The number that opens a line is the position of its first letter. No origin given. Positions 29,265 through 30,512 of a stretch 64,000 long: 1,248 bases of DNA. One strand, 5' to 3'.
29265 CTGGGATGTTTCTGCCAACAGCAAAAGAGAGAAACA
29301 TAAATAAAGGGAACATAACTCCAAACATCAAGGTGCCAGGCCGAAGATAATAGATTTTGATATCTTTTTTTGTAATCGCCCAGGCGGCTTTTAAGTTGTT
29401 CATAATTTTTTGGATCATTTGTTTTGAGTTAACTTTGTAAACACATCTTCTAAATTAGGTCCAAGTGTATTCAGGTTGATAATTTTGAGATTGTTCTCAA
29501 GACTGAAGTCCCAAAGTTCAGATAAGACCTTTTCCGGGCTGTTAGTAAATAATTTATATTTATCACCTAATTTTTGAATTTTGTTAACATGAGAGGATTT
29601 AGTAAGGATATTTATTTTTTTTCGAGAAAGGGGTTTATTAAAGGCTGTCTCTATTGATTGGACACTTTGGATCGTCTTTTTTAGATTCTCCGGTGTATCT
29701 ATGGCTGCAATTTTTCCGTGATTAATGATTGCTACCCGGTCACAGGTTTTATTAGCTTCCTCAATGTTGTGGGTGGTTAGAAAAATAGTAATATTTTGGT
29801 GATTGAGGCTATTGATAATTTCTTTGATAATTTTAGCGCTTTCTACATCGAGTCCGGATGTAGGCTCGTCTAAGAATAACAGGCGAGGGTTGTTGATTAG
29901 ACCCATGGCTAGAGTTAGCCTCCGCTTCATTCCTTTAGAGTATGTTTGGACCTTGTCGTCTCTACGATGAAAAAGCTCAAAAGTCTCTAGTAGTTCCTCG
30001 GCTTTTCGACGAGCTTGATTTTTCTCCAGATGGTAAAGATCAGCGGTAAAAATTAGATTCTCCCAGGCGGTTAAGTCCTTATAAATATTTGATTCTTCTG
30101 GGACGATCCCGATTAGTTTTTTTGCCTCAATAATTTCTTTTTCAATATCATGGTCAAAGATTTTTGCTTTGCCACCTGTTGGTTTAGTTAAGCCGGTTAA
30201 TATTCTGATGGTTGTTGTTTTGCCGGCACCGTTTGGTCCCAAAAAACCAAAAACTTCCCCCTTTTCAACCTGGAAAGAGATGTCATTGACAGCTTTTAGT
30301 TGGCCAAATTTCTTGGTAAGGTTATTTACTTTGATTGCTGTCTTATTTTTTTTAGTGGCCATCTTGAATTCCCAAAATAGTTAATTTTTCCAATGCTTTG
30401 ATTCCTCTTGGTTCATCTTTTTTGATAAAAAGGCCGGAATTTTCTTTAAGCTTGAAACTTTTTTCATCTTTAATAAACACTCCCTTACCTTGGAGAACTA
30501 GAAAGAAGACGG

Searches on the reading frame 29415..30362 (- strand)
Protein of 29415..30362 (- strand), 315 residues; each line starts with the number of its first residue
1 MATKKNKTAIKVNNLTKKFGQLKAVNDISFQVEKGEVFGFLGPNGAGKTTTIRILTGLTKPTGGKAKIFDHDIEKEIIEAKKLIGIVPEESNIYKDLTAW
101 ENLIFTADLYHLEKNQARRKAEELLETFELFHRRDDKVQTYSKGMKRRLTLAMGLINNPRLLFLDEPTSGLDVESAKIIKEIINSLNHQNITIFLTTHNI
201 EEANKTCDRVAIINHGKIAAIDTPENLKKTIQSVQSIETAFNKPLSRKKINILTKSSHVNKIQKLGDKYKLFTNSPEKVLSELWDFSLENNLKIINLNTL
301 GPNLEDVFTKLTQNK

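Call 53: search_protein_families(library=pfam, proteins=[window:29415-30362:-], max_evalue=0.0001)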
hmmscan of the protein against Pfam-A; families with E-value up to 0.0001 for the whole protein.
window:29415-30362:- (315 aa): 2 families
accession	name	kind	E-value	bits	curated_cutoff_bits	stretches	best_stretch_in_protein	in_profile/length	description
PF00005.33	ABC_tran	-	1.9e-34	119.6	25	1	25-169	1-137/137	ABC transporter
PF13304.12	AAA_21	-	7.7e-13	49.6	27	1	84-201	190-301/304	AAA domain, putative AbiEii toxin, Type IV TA system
